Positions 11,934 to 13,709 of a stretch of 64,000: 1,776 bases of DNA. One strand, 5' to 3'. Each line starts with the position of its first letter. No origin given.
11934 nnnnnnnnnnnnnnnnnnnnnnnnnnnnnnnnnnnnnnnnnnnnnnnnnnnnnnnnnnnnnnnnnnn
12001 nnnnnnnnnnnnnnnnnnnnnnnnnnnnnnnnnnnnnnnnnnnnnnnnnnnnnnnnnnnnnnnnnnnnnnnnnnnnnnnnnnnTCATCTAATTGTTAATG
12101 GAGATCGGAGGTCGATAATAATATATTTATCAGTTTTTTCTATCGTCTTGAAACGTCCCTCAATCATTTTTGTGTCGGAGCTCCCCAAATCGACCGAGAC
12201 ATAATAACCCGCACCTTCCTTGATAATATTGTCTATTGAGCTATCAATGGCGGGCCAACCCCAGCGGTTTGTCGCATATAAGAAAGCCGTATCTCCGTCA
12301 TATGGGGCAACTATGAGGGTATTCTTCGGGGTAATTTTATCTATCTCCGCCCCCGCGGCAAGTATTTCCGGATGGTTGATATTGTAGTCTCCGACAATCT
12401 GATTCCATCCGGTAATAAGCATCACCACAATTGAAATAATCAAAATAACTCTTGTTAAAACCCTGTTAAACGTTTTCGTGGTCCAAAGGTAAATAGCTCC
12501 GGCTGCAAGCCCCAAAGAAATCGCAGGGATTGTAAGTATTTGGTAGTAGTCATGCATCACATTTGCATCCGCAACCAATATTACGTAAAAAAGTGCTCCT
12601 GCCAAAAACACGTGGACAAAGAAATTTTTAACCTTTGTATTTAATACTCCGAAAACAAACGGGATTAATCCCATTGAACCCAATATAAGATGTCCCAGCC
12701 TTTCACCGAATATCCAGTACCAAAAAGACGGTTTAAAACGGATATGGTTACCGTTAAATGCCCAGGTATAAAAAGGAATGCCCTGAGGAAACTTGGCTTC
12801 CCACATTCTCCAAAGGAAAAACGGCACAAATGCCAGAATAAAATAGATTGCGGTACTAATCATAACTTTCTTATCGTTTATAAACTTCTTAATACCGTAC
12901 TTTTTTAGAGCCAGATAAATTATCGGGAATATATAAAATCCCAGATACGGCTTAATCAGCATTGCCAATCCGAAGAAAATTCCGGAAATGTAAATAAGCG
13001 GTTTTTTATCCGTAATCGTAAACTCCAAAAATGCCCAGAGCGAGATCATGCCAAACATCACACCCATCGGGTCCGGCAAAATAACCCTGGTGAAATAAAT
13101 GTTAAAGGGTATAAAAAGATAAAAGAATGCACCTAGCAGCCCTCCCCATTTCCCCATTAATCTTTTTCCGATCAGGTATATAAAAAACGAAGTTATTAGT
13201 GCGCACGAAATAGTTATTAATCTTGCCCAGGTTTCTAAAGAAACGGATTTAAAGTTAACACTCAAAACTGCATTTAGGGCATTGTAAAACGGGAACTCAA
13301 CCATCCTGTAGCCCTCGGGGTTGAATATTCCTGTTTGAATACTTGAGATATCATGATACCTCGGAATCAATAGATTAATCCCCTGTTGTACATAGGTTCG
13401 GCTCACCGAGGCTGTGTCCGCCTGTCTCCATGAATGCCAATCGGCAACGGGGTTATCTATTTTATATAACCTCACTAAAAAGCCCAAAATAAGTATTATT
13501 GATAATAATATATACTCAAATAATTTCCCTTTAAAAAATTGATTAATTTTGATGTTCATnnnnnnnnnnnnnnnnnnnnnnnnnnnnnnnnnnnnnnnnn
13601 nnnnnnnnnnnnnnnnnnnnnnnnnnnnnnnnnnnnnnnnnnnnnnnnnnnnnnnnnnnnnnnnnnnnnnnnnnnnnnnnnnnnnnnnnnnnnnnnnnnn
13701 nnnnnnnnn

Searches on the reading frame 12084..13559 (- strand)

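Call 8: search_protein_families(library=pfam, proteins=[window:12084-13559:-], max_evalue=0.01)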
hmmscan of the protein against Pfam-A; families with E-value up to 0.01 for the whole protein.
window:12084-13559:- (491 aa): 1 family
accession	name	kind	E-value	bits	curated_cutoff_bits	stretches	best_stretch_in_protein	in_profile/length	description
PF13231.12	PMT_2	-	8.7e-18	65.5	26.1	1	109-250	21-160/160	Dolichyl-phosphate-mannose-protein mannosyltransferase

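Call 40: search_protein_families(library=ncbifam, proteins=[window:12084-13559:-], max_evalue=0.0001)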
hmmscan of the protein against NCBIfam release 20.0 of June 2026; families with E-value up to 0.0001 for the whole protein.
window:12084-13559:- (491 aa): 0 families
